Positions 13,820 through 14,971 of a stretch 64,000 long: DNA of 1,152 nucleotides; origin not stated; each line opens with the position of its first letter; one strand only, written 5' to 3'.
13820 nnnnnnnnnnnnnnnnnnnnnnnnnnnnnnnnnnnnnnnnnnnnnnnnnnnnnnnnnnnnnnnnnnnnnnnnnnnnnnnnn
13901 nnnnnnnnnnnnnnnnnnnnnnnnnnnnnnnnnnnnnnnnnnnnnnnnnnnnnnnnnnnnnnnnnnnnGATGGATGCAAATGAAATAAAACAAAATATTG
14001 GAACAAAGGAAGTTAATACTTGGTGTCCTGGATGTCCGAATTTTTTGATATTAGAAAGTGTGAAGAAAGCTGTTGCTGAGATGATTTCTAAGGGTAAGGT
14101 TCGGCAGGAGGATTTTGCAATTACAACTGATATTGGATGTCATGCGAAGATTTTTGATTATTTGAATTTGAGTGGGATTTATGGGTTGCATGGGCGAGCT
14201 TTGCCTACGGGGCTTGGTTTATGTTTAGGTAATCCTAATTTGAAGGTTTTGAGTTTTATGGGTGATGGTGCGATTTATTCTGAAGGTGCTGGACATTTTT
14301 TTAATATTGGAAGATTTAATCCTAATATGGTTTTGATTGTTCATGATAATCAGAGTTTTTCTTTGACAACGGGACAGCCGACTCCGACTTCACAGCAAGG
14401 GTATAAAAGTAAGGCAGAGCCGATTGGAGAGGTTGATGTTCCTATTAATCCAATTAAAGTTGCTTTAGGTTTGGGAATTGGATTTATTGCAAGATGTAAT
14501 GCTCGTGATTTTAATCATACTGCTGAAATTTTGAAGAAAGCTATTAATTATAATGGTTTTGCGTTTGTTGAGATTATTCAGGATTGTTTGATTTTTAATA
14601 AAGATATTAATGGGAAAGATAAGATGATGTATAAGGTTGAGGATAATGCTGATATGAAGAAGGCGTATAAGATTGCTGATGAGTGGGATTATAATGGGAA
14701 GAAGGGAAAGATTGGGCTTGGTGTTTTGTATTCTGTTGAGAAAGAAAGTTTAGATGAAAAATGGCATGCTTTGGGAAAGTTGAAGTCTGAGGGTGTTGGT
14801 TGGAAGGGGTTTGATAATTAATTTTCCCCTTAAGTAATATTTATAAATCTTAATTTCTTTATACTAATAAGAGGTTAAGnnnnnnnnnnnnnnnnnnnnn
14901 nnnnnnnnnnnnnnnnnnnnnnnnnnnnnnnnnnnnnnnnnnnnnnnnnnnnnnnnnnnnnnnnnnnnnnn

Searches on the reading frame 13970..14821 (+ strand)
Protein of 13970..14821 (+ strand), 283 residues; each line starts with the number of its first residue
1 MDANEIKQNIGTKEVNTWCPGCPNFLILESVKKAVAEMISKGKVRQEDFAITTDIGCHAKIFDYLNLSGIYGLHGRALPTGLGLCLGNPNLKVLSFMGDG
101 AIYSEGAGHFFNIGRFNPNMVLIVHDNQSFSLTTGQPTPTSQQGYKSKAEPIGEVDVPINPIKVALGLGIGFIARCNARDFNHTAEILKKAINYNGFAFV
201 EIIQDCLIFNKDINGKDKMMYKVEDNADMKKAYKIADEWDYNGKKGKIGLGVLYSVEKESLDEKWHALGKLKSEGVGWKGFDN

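Call 3: search_protein_families(library=pfam, proteins=[window:13970-14821:+], max_evalue=0.01)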
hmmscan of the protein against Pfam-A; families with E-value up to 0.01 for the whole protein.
window:13970-14821:+ (283 aa): 2 families
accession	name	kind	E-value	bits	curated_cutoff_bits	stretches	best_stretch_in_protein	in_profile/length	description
PF02775.26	TPP_enzyme_C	-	1.1e-25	90.6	21.9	1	54-202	1-151/151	Thiamine pyrophosphate enzyme, C-terminal TPP binding domain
PF12367.13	PFO_beta_C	-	0.0087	16.5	24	0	220-267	17-63/66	Pyruvate ferredoxin oxidoreductase beta subunit C terminal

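Call 44: search_solved_structures(query=window:13970-14818:+, max_evalue=0.00001)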
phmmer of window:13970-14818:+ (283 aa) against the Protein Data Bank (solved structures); distinct sequences matched with E-value up to 0.00001: 4.
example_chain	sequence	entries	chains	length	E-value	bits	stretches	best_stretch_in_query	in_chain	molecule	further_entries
5b48_B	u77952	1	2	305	1e-45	159.4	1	12-238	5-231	2-oxoacid--ferredoxin oxidoreductase beta subunit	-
5b46_B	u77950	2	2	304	1.3e-42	149.3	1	17-225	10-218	2-oxoacid--ferredoxin oxidoreductase beta subunit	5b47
6n2n_B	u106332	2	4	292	1.2e-33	119.8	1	15-281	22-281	Pyruvate ferredoxin/flavodoxin oxidoreductase, beta subunit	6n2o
8ys5_C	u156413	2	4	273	6.7e-25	91.1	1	16-220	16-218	2-oxoglutarate ferredoxin oxidoreductase subunit beta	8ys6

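Call 46: search_protein_families(library=ncbifam, proteins=[window:13970-14821:+], max_evalue=0.001)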
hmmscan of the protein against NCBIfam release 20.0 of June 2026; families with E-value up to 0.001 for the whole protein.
window:13970-14821:+ (283 aa): 18 families
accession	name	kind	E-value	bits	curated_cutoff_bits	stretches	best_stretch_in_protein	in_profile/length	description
NF008820.0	PRK11866.1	equivalog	1.3e-71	241.3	402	1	9-267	8-263/287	2-oxoacid ferredoxin oxidoreductase subunit beta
TIGR02177.1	PorB_KorB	subfamily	4.6e-64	216.7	261.9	1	17-264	2-255/286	2-oxoacid:acceptor oxidoreductase, beta subunit, pyruvate/2-ketoisovalerate family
NF008821.0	PRK11869.1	equivalog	1.1e-58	198.4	438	1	11-266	10-258/286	2-oxoacid ferredoxin oxidoreductase subunit beta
NF041171.1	Oxoac_fdxbeta_Archa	equivalog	2.9e-58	197.5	423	1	15-238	2-223/296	2-oxoacid:ferredoxin oxidoreductase subunit beta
NF007207.0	PRK09628.1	equivalog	2e-32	112.9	364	1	16-258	16-254/277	2-oxoglutarate ferredoxin oxidoreductase subunit beta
TIGR03336.1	IOR_alpha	equivalog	5e-15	54.8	650.9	1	16-226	356-550/595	indolepyruvate ferredoxin oxidoreductase subunit alpha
NF004813.0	PRK06163.1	equivalog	4.8e-08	32.9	240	1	72-143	57-128/202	hypothetical protein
TIGR03846.1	sulfopy_beta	equivalog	1.5e-07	31.5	221.5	1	71-143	41-114/182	sulfopyruvate decarboxylase subunit beta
TIGR03297.1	Ppyr-DeCO2ase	equivalog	2.1e-07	30.3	312.5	1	36-142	189-290/360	phosphonopyruvate decarboxylase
NF009122.0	PRK12474.1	subfamily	3.6e-06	26.1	835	1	55-198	373-512/518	hypothetical protein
NF006016.1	PRK08155.1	equivalog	5.2e-06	25.2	870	1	67-203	404-531/554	acetolactate synthase large subunit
NF005760.0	PRK07586.1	equivalog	2e-05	23.7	363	1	57-202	372-512/514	acetolactate synthase large subunit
NF006203.0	PRK08327.1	equivalog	3.4e-05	22.6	456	1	68-149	428-510/571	thiamine pyrophosphate-requiring protein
NF005712.0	PRK07524.1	subfamily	0.00012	20.7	500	1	27-206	364-531/536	5-guanidino-2-oxopentanoate decarboxylase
NF008819.1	PRK11865.1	equivalog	0.00019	20.8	405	0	19-206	21-212/300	pyruvate synthase subunit PorB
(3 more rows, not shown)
